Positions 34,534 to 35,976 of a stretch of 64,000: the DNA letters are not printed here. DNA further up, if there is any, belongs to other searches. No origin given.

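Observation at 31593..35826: Four-gene non-glycan island (ATPase-nuclease, TPR, small constant-like protein, HExxH protein): candidate undescribed conflict/defence system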

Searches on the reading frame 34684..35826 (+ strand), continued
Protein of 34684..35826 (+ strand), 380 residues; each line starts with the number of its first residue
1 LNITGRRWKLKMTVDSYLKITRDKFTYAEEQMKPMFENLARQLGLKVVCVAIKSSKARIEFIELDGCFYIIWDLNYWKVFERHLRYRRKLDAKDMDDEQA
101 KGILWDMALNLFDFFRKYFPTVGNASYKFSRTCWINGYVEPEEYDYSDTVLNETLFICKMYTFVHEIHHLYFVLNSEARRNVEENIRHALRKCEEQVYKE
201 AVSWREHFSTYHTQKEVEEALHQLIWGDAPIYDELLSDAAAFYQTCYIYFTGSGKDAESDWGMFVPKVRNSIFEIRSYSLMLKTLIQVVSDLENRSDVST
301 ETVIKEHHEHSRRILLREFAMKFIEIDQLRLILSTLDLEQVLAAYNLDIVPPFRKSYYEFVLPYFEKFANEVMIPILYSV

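Call 63: predict_structure(alignment_id=A5)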
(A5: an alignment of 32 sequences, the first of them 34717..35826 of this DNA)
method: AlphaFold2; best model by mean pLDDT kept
length: 369 residues; sequences in the alignment: 32
mean_pLDDT: 60.1   pTM: 0.70
mean pLDDT of the five models: 60.1, 58.8, 56.2, 55.3, 49.4
residues with pLDDT >= 90: 0; 70-90: 107; 50-70: 174; < 50: 88
segments of 3 or more residues with pLDDT < 50: 10-15, 105-134, 320-334, 336-351, 365-369
pLDDT, mean of each block of 10 residues (from residue 1): 57 50 74 79 65 82 75 76 74 64 49 32 35 57 77 82 81 69 62 53 64 72 68 65 51 64 66 56 52 52 51 50 43 40 39 52 46
secondary structure, 60 per line:
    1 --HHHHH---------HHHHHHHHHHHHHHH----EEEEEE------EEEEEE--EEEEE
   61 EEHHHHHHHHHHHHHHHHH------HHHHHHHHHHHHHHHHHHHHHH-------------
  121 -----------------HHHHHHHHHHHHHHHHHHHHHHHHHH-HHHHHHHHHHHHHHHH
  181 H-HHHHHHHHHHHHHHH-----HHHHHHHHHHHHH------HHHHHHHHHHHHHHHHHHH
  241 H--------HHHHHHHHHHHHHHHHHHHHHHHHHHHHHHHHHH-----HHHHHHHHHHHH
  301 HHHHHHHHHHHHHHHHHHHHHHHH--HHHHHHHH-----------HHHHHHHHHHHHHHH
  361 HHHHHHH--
elements in order: H3-7 H17-31 E36-41 E48-53 E56-62 H63-79 H86-107 H138-163 H165-181 H183-197 H203-215 H222-241 H250-283 H289-324 H327-334 H346-367

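Call 66: fold_search(model_id=the predicted structure, library=pdb)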
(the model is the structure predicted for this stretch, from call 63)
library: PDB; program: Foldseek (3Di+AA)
matches with E <= 10: 143; with E <= 0.001: 0
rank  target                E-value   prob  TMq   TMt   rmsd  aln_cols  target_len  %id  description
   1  4tql_B                1.0e+00  0.05  0.10  0.14  30.0       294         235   12  Computationally designed three helix bundle (released 2014-10-15)
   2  2yfb_B                1.1e+00  0.08  0.12  0.17  24.1       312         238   10  X-ray structure of McpS ligand binding domain in complex with succinate (released 2012-04-18)
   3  8k1o_A                1.2e+00  0.06  0.13  0.10  21.4       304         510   11  mycobacterial efflux pump, AMPPNP bound state (released 2024-07-17)
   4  6iqq_A                1.3e+00  0.05  0.11  0.14  22.0       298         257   10  Crystal structure of Prc with S452I and L252Y mutations in complex with NlpI (released 2019-07-24)
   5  6gy7_A                1.4e+00  0.03  0.09  0.10  38.8       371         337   10  Crystal structure of XaxB from Xenorhabdus nematophil (released 2018-07-25)
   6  6z0c_A                1.6e+00  0.06  0.11  0.16  18.9       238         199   17  Structure of in silico modelled artificial Maquette-3 protein (released 2021-03-17)
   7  9hfl_A                1.6e+00  0.04  0.12  0.06  22.8       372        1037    9  Cryo-EM structure of the human snRNA export complex comprising CBC-PHAX-CRM1-RanGTP and capped-RNA (released 2025-07-16)
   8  5a7d_R                1.7e+00  0.03  0.10  0.12  28.1       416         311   12  Tetrameric assembly of LGN with Inscuteable (released 2016-08-03)
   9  6z0c_C                2.1e+00  0.04  0.10  0.15  18.9       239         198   17  Structure of in silico modelled artificial Maquette-3 protein (released 2021-03-17)
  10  6z0c_B                2.2e+00  0.06  0.11  0.18  18.8       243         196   16  Structure of in silico modelled artificial Maquette-3 protein (released 2021-03-17)
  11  9dbj_E                2.2e+00  0.04  0.12  0.16  19.9       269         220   12  Structure of Hailong HalB R164A mutant with non-hydrolyzable dATP (released 2025-05-07)
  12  8xud_A                2.2e+00  0.03  0.10  0.12  22.2       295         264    9  Crystal structure of adaptor NlpI in complex with endopeptidase MepS and PDZ-protease Prc (released 2024-06-05)
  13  9o94_B                2.3e+00  0.07  0.13  0.09  23.8       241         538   12  Transporter associated with antigen processing (TAP) EQ mutant bound to the viral protein bUL49.5 in the outward-facin (released 2025-09-10)
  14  9dbi_C                2.5e+00  0.03  0.12  0.17  19.1       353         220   12  Structure of Hailong HalB D21A/D23A mutant (released 2025-05-07)
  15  8rte_A                2.6e+00  0.02  0.09  0.09  22.3       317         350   10  Rap from bacteriophage Phi105 with peptide ERPVGT (released 2024-07-24)
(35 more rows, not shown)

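Call 68: find_encoding_contigs(protein=P0014, flank=6000, max_places=2)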
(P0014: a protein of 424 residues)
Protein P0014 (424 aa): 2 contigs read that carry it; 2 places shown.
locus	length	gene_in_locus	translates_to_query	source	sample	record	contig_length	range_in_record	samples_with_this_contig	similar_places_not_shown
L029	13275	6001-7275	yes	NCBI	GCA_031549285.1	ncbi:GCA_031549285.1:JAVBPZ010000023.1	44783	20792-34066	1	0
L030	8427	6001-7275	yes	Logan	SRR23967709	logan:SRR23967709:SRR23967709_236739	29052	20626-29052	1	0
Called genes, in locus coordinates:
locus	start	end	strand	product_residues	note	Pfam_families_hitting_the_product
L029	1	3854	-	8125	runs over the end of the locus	-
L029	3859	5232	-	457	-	PF12895:ANAPC3 (faint), PF13371:TPR_9 (faint), PF13428:TPR_14 (faint), PF13432:TPR_16 (faint), PF23914:TPR_CcmH_CycH (faint), PF00515:TPR_1 (faint), PF07719:TPR_2 (faint), PF13424:TPR_12 (weak), +5 more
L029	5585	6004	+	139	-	-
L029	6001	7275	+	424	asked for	-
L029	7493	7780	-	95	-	-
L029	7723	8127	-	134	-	PF28474:DUF8412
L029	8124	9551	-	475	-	PF01554:MatE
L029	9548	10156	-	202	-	PF00440:TetR_N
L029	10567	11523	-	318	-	PF00535:Glycos_transf_2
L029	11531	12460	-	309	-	PF01408:GFO_IDH_MocA (weak)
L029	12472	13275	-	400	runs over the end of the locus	PF08421:Methyltransf_13, PF13489:Methyltransf_23, PF08241:Methyltransf_11, PF08242:Methyltransf_12, PF13649:Methyltransf_25 (weak), PF08484:Methyltransf_14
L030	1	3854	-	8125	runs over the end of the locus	-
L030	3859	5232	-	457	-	PF12895:ANAPC3 (faint), PF13371:TPR_9 (faint), PF13428:TPR_14 (faint), PF13432:TPR_16 (faint), PF23914:TPR_CcmH_CycH (faint), PF00515:TPR_1 (faint), PF07719:TPR_2 (faint), PF13424:TPR_12 (weak), +5 more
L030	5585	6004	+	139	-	-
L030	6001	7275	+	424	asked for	-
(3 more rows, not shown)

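Call 69: find_encoding_contigs(protein=P0025, flank=5000, max_places=2)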
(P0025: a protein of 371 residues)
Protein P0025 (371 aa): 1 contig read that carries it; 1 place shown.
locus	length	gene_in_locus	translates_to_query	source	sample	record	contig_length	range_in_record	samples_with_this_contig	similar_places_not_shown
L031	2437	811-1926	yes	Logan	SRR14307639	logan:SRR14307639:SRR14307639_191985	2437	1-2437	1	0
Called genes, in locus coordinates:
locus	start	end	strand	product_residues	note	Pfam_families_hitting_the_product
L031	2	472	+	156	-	?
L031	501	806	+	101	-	-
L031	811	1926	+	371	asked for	-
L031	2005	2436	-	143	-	?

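Call 70: find_encoding_contigs(protein=P0030, flank=5000, max_places=2)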
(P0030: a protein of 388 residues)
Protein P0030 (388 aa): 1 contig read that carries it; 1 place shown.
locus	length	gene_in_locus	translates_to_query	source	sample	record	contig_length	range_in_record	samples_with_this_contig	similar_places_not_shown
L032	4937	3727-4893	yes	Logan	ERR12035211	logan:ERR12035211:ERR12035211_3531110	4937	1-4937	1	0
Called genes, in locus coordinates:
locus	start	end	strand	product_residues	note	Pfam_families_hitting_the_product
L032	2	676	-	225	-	?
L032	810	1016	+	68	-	PF12728:HTH_17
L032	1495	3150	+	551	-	-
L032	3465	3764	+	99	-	-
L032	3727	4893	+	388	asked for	-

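Call 77: search_protein_families(library=padloc, alignment_id=A2, max_evalue=1)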
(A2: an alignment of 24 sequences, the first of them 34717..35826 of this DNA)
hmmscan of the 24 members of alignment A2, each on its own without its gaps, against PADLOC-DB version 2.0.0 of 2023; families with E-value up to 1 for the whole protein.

A. member 1, window:34717-35826:+ (369 aa): 0 families

B. families by the number of members that match (of 24 scanned): 3 families
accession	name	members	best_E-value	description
PDLC02437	BrxA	1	0.0098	BrxA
PDLC03946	RmrA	1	0.013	-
PDLC04666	PDC-M47B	1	0.013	-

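Call 80: search_dna_similar(query=window:34717-35826:+, collection=plasmids, mode=protein, max_evalue=0.01)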
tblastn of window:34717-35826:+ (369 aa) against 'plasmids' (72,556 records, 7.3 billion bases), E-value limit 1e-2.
No match.

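Call 81: search_dna_similar(query=window:34717-35826:+, collection=phages, mode=protein, max_evalue=0.01)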
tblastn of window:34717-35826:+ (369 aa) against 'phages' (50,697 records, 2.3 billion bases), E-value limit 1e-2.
No match.

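Call 90: fold_search(model_id=the predicted structure, library=viral)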
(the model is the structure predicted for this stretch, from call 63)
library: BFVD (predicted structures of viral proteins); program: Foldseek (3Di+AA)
matches with E <= 10: 179; with E <= 0.001: 0
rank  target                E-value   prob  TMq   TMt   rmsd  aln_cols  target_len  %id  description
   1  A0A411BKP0            1.2e-01  0.20  0.16  0.15  22.4       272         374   15  Uncharacterized protein [Vibrio phage VspSw_1]
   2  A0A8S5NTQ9            1.7e-01  0.66  0.32  0.28  17.3       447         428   11  Uncharacterized protein [Myoviridae sp. cte5Z19]
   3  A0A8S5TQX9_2          3.5e-01  0.23  0.19  0.08  19.6       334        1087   12  Uncharacterized protein [Myoviridae sp. ctY1522]
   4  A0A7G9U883            7.4e-01  0.38  0.19  0.27  16.7       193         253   13  Odve protein [Spilarctia obliqua nucleopolyhedrovirus]
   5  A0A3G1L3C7            7.4e-01  0.10  0.13  0.10  32.4       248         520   11  (no name in the UniProt tables at hand)
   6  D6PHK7                7.4e-01  0.05  0.11  0.12  59.5       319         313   12  (no name in the UniProt tables at hand)
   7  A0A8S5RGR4            8.9e-01  0.05  0.10  0.05  30.4       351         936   11  Chromosome segregation ATPase (Fragment) [virus sp. ctiha2]
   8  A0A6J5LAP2            9.8e-01  0.06  0.11  0.13  24.9       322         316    9  Spo0J Stage 0 sporulation protein J (Antagonist of Soj) containing ParB-like nuclease domain [uncultured Caudovirales phage]
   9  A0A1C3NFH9            9.8e-01  0.02  0.10  0.08  29.3       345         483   13  (no name in the UniProt tables at hand)
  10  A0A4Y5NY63            1.1e+00  0.03  0.10  0.11  60.4       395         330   10  (no name in the UniProt tables at hand)
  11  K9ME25                1.2e+00  0.08  0.11  0.19  20.0       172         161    8  (no name in the UniProt tables at hand)
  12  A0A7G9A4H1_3          1.2e+00  0.04  0.13  0.06  37.8       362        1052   12  Tape measure domain protein [Bacteriophage sp.]
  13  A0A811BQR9            1.2e+00  0.05  0.13  0.11  22.0       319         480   13  Uncharacterized protein [Pandoravirus japonicus]
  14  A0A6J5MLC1            1.2e+00  0.04  0.08  0.08  29.0       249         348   14  Uncharacterized protein [uncultured Caudovirales phage]
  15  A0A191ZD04            1.3e+00  0.04  0.06  0.12  23.1       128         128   16  Uncharacterized protein [Erwinia phage vB_EamP_Rexella]
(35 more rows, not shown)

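Call 98: search_protein_families(library=phrogs, proteins=[window:34717-35826:+], max_evalue=0.01)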
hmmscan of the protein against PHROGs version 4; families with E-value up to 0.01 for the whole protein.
window:34717-35826:+ (369 aa): 0 families

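Call 115: search_protein_families(library=pfam, proteins=[P0031, L019:7183-8001:+, L021:7211-8398:+, L021:8557-9153:+, L032:1495-3150:+, L025:7494-7847:+, L021:5001-5681:+, L029:3859-5232:-], max_evalue=0.05)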
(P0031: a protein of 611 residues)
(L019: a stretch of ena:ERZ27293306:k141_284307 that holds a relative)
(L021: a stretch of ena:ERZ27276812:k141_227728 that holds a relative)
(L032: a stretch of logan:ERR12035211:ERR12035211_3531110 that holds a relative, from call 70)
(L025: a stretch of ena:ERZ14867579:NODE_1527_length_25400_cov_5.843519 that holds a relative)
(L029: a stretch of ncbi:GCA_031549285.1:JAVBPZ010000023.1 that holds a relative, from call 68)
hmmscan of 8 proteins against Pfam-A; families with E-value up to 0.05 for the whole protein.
P0031 (611 aa): 0 families

L019:7183-8001:+ (272 aa): 0 families

L021:7211-8398:+ (395 aa): 6 families
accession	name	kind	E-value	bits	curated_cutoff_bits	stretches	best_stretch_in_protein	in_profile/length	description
PF00025.27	Arf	-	0.00032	20.6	22.3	1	199-394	11-171/174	ADP-ribosylation factor family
PF13238.12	AAA_18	-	0.00049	21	29.4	1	205-294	1-99/128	AAA domain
PF00503.26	G-alpha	-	0.0055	16.3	48.8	0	324-363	242-280/333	G-protein alpha subunit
PF00005.33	ABC_tran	-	0.0065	17.5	25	1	202-224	11-33/137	ABC transporter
PF10662.15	PduV-EutP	-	0.013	15.7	21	0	203-228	2-27/143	Ethanolamine utilisation - propanediol utilisation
PF03193.22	RsgA_GTPase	-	0.017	15.4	30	0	201-228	105-133/174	RsgA GTPase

L021:8557-9153:+ (198 aa): 1 family
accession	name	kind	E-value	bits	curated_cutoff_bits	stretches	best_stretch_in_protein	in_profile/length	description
PF15890.11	Peptidase_Mx1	-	0.032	14.1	25.6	0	33-131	11-114/240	Putative zinc-binding metallo-peptidase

L032:1495-3150:+ (551 aa): 0 families

L025:7494-7847:+ (117 aa): 2 families
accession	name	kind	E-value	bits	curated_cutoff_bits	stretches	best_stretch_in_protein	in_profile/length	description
PF18495.6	VbhA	-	0.0021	18.4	25.9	1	27-63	8-44/47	Antitoxin VbhA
PF25380.1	PH_25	-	0.042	14.2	27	0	49-88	52-90/120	Fungal PH-like domain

L021:5001-5681:+ (226 aa): 3 families
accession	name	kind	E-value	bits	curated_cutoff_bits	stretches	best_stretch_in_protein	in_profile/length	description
PF13271.11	DUF4062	-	2.8e-28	98.4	24.7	1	6-88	1-82/82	Domain of unknown function (DUF4062)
PF06689.19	zf-C4_ClpX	-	1.1e-18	67.3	27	1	180-217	2-39/39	ClpX C4-type zinc finger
PF11494.13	Ta0938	-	0.02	15.7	27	1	180-221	3-44/92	Ta0938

L029:3859-5232:- (457 aa): 27 families (the best 25 are shown)
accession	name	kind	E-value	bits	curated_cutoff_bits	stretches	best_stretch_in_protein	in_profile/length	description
PF00515.34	TPR_1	-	4.9e-29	99.4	27.8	4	406-433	2-29/34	Tetratricopeptide repeat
PF07719.23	TPR_2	-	2.8e-27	93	27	2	406-433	2-29/34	Tetratricopeptide repeat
PF13432.12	TPR_16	-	1.2e-21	77.3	32.7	2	383-436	9-62/65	Tetratricopeptide repeat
PF13424.12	TPR_12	-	2.9e-19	69.5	30.1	2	270-329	8-74/77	Tetratricopeptide repeat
PF13428.12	TPR_14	-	7.3e-16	57.5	23.5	0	160-202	2-44/44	Tetratricopeptide repeat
PF13371.12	TPR_9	-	4.8e-15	55.8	35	1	411-448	35-72/73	Tetratricopeptide repeat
PF13181.12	TPR_8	-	1.6e-13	50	25.7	2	195-220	3-28/34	Tetratricopeptide repeat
PF14559.12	TPR_19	-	2.2e-12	47.6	25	2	173-227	5-60/68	Tetratricopeptide repeat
PF12895.13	ANAPC3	-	7.5e-12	45.8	27.2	1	140-216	4-79/82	Anaphase-promoting complex, cyclosome, subunit 3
PF13174.12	TPR_6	-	2.2e-08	34.6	26.3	1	406-432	1-27/33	Tetratricopeptide repeat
PF25575.1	TPR_BSK1_C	-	7e-08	32.8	42.2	0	385-433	56-105/118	Serine/threonine-protein kinase BSK1-like, TPR repeats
PF23914.1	TPR_CcmH_CycH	-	1.2e-07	32.1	42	1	126-219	51-147/158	Cytochrome c-type biogenesis protein H TPR domain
PF13176.12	TPR_7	-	1.1e-05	25.5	27.9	1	198-220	4-26/36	Tetratricopeptide repeat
PF07721.20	TPR_4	-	0.00027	21.7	27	0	161-182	3-24/26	Tetratricopeptide repeat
PF13431.12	TPR_17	-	0.00051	20.5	24.4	0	188-213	8-33/34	Tetratricopeptide repeat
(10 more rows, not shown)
